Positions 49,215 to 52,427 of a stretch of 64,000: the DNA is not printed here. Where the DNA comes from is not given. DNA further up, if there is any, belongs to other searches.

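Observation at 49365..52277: A 970-aa protein fusing two different GT-C glycosyltransferase modules (DUF2029/GT87-like plus PMT/GT39-like)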

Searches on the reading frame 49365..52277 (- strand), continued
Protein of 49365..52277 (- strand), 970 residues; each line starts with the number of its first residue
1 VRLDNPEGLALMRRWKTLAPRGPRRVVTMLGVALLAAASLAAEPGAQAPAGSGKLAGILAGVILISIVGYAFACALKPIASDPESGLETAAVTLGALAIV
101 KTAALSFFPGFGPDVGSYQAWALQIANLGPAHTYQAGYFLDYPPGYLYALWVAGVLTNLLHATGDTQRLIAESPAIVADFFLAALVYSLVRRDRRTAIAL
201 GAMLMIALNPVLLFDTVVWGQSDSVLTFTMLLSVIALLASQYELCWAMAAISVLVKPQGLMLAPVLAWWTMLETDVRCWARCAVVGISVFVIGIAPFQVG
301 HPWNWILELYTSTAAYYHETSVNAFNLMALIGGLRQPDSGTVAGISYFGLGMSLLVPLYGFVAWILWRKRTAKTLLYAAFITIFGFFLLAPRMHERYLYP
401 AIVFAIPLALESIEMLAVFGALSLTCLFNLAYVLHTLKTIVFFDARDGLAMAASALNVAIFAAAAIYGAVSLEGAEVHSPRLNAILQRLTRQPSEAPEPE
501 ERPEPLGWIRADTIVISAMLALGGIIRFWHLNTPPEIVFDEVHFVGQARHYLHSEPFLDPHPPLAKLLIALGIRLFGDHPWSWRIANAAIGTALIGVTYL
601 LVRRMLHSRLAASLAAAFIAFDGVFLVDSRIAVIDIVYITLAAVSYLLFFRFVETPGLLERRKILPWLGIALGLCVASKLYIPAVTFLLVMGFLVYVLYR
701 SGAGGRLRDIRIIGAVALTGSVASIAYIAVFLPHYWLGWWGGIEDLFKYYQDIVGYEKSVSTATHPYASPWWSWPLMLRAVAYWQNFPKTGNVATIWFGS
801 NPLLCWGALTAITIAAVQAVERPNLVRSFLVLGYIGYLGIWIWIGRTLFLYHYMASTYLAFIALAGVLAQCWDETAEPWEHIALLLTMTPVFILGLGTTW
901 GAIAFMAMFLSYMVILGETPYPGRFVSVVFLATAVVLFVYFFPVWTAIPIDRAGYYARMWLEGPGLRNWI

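Call 46: find_related_loci(query=A3, collection=genome_contigs, flank=6000)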
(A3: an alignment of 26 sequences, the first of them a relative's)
Query A3 (1330 aa) in genome_contigs; peptide patterns used: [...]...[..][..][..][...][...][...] (x = any residue, [..] = any of these).
600 stretches matched a pattern (row limit reached: there are more); 598 encode a relative of the query (tblastn E <= 1e-3); the best 80 are kept; 80 distinct loci.
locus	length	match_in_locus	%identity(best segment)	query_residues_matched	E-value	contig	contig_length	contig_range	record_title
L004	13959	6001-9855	36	5-1319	0e+0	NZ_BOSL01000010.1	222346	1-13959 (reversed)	Paenibacillus vini strain J42TS3 sequence10, whole genome shotgun sequence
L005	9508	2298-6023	39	30-1319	0e+0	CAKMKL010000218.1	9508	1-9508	uncultured Paenibacillus sp. isolate OKU20 genome assembly, contig: MEGAHIT_co_assembly_000000006962, whole genome shotg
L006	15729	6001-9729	38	30-1319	0e+0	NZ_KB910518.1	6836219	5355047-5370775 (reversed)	Paenibacillus sp. HW567 B212DRAFT_scaffold1.1, whole genome shotgun sequence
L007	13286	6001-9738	38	28-1319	0e+0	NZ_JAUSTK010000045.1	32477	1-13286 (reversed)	Paenibacillus wynnii strain DS2010 Ga0466930_45, whole genome shotgun sequence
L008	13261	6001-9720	37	33-1320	0e+0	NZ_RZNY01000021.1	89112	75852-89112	Paenibacillus anaericanus strain DSM 15890 Scaffold21, whole genome shotgun sequence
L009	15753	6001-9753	36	11-1319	0e+0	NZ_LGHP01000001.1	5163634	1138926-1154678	Bacillus sp. FJAT-28004 scaffold_0, whole genome shotgun sequence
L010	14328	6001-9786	38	1-1312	0e+0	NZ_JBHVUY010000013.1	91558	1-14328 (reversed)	Paenibacillus sp. NPDC058174 NPDC058174_T31_E4.ctg-0013, whole genome shotgun sequence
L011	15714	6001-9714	37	28-1319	0e+0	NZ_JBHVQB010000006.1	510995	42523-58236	Paenibacillus sp. NPDC057967 NPDC057967_T36_E4.ctg-0006, whole genome shotgun sequence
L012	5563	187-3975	36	3-1319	0e+0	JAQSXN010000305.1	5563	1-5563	MAG: Paenibacillus sp. isolate L_E1_T20_A_bin.153 scaffold_27225, whole genome shotgun sequence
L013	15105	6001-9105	42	291-1316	0e+0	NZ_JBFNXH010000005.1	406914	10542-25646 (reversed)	Paenibacillus sp. SI92 Scaffold5, whole genome shotgun sequence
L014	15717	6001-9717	38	23-1319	0e+0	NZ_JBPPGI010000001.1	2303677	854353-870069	Gorillibacterium sp. sgz500922 Scaffold1, whole genome shotgun sequence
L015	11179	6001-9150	42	291-1316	0e+0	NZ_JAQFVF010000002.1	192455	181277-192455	Paenibacillus aestuarii strain CJ25 753, whole genome shotgun sequence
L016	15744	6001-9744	37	29-1307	0e+0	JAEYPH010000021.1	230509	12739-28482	MAG: Bacillota bacterium isolate OH_CBB_189 k127_1209859, whole genome shotgun sequence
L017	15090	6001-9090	42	292-1316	0e+0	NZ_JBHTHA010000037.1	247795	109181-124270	Paenibacillus sp. GCM10027628 strain CGMCC 1.60093 GCM70027628_78, whole genome shotgun sequence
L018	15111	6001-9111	41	292-1316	0e+0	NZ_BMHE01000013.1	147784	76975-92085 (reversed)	Paenibacillus marchantiophytorum strain CGMCC 1.15043 sequence013, whole genome shotgun sequence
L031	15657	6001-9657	37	37-1318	0e+0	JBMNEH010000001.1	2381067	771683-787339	MAG: Christensenellales bacterium isolate SBF912LR0FQ0015 contig_8008, whole genome shotgun sequence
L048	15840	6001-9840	36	16-1319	0e+0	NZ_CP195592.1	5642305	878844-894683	Paenibacillus sp. DYY-L-2 chromosome, complete genome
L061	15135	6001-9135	36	284-1328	0e+0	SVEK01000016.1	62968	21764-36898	MAG: Lachnospiraceae bacterium isolate SIG304 NODE_11269_length_62968_cov_3.259162, whole genome shotgun sequence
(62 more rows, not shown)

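Call 48: search_protein_families(library=pfam, proteins=[L006:9797-10789:+, L006:10779-11183:+, L006:11208-11870:+, L006:3938-5926:+, L006:2354-3754:+, L014:9777-11084:+, L014:11081-11626:+, L031:3893-4912:+, L031:9524-11260:+, L061:4008-4946:+], max_evalue=0.0001)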
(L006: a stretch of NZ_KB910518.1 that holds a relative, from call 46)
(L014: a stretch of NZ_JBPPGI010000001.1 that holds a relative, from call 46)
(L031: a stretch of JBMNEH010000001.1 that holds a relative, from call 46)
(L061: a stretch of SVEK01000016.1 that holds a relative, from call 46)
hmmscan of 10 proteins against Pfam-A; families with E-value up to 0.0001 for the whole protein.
L006:9797-10789:+ (330 aa): 3 families
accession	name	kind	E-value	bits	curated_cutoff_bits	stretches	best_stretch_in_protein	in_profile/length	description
PF00535.33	Glycos_transf_2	-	9.8e-35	120.4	23.3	1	6-167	1-165/168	Glycosyl transferase family 2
PF10111.15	Glyco_tranf_2_2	-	4e-07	30.2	27.3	1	6-97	1-92/276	Glycosyltransferase like family 2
PF13641.12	Glyco_tranf_2_3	-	6.1e-07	30.1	27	1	4-140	2-141/230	Glycosyltransferase like family 2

L006:10779-11183:+ (134 aa): 1 family
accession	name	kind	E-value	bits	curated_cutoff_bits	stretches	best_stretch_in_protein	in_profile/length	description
PF04138.20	GtrA_DPMS_TM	-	2.1e-28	99.3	26.1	1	15-134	1-117/117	GtrA/DPMS, transmembrane domain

L006:11208-11870:+ (220 aa): 1 family
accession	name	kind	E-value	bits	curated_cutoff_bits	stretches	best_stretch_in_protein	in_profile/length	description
PF04203.18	Sortase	-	1.4e-34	118.9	26.6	1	97-219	1-124/125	Sortase domain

L006:3938-5926:+ (662 aa): 0 families

L006:2354-3754:+ (466 aa): 2 families
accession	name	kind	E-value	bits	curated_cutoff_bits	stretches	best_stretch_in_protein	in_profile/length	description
PF00860.26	Xan_ur_permease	-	5e-44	151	27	1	16-419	2-386/389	Permease family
PF00916.26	Sulfate_transp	-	1.5e-06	27.7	23.2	1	60-384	40-355/380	Sulfate permease family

L014:9777-11084:+ (435 aa): 3 families
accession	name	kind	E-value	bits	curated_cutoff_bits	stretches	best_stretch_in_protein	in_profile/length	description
PF00535.33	Glycos_transf_2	-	7.8e-38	130.5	23.3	1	8-169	1-165/168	Glycosyl transferase family 2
PF10111.15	Glyco_tranf_2_2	-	4.2e-09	36.7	27.3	1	8-98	1-91/276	Glycosyltransferase like family 2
PF13641.12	Glyco_tranf_2_3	-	6.6e-07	30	27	1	7-139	3-138/230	Glycosyltransferase like family 2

L014:11081-11626:+ (181 aa): 1 family
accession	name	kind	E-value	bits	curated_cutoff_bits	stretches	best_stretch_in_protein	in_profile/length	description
PF04138.20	GtrA_DPMS_TM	-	5.9e-27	94.6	26.1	2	16-73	1-59/117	GtrA/DPMS, transmembrane domain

L031:3893-4912:+ (339 aa): 3 families
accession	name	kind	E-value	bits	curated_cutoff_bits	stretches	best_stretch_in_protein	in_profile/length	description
PF01926.29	MMR_HSR1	-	3.3e-16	59.8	21.9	1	180-238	3-63/113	50S ribosome-binding GTPase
PF02421.24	FeoB_N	-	1.1e-08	35.2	27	1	180-242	4-70/156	Ferrous iron transport protein B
PF03193.22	RsgA_GTPase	-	2.4e-07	31.2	30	1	108-231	55-168/174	RsgA GTPase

L031:9524-11260:+ (578 aa): 7 families
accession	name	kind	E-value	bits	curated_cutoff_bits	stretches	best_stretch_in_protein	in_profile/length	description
PF01078.27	Mg_chelatase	-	6.6e-93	310.3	20.3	1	261-466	1-206/207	Magnesium chelatase, subunit ChlI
PF13541.12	ChlI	-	6.7e-42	142.7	27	1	88-210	1-121/121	Subunit ChlI of Mg-chelatase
PF13335.12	Mg_chelatase_C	-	1.3e-31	109.5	26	1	473-569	1-94/94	Magnesium chelatase, subunit ChlI C-terminal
PF00493.29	MCM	-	1.5e-10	41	23.3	1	353-454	107-199/224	MCM P-loop domain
PF07728.20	AAA_5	-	2.2e-07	31.4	22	1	284-421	1-125/139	AAA domain (dynein-related subfamily)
PF00158.32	Sigma54_activat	-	1.6e-06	28.4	20.2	1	269-398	10-124/168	Sigma-54 interaction domain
PF05362.19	Lon_C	-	4.9e-05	23.4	21.1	0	67-232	24-199/205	Lon protease (S16) C-terminal proteolytic domain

L061:4008-4946:+ (312 aa): 1 family
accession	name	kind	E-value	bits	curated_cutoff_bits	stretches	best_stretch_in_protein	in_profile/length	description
PF01544.23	CorA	-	3.4e-57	194.4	27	1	21-305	3-289/292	CorA-like Mg2+ transporter protein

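Call 81: fold_search(model_id=the predicted structure, library=pdb)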
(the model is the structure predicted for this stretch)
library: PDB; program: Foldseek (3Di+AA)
matches with E <= 10: 148; with E <= 0.001: 14
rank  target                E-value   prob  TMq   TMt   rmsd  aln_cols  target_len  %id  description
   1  9i5k_A                2.7e-11  1.00  0.36  0.68   7.4       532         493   22  Structure of the Chaetomium thermophilum Pmt4 homodimer (C2 symmetry) (released 2025-12-24)
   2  9i5l_A                1.0e-08  1.00  0.37  0.50   9.0       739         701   16  Structure of the Chaetomium thermophilum Pmt4 homodimer (C1 symmetry) (released 2025-12-24)
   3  9e6i_B                9.5e-08  1.00  0.36  0.47   9.6       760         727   13  Cryo-EM structure of Saccharomyces cerevisiae Pmt4-Ccw5 complex (released 2025-10-15)
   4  9e61_B                1.3e-07  1.00  0.36  0.47  10.7       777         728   13  Cryo-EM structure of Saccharomyces cerevisiae Pmt4 apo form (released 2025-10-15)
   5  9e61_A                1.8e-07  1.00  0.35  0.46  11.5       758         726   13  Cryo-EM structure of Saccharomyces cerevisiae Pmt4 apo form (released 2025-10-15)
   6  6p25_A                2.7e-07  1.00  0.37  0.48   6.4       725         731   14  Structure of S. cerevisiae protein O-mannosyltransferase Pmt1-Pmt2 complex bound to the sugar donor and a peptide acce (released 2019-07-10)
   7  6p25_B                3.5e-06  1.00  0.35  0.48   7.3       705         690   12  Structure of S. cerevisiae protein O-mannosyltransferase Pmt1-Pmt2 complex bound to the sugar donor and a peptide acce (released 2019-07-10)
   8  5f15                  6.4e-05  1.00  0.27  0.45   9.4       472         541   16  Crystal Structure of ArnT from Cupriavidus metallidurans bound to Undecaprenyl phosphate (released 2016-02-17)
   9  3wak                  6.9e-05  1.00  0.24  0.27  15.5       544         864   17  Crystal structure of the Archaeoglobus fulgidus oligosaccharyltransferase (O29867_ARCFU) in the apo form (released 2013-10-30)
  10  5gmy_A                2.2e-04  1.00  0.25  0.28  16.6       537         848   15  Crystal structure of the Archaeoglobus fulgidus oligosaccharyltransferase (O29867_ARCFU) tethered with an acceptor pep (released 2017-02-01)
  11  5ezm                  4.4e-04  1.00  0.29  0.47   8.3       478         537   16  Crystal Structure of ArnT from Cupriavidus metallidurans in the apo state (released 2016-02-17)
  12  8age_A                4.4e-04  1.00  0.26  0.37  12.8       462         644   12  Structure of yeast oligosaccharylransferase complex with acceptor peptide bound (released 2022-12-07)
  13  6s7o_A                5.6e-04  1.00  0.25  0.35  14.8       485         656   13  Cryo-EM structure of human oligosaccharyltransferase complex OST-A (released 2019-12-18)
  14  7e9s_A                6.0e-04  1.00  0.24  0.26  15.2       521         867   13  Archaeal oligosaccharyltransferase AglB from Archaeoglobus fulgidus in complex with an inhibitory peptide and a dolich (released 2021-09-08)
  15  7oci_F                1.0e-03  1.00  0.25  0.36  13.8       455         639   13  Cryo-EM structure of yeast Ost6p containing oligosaccharyltransferase complex (released 2022-02-16)
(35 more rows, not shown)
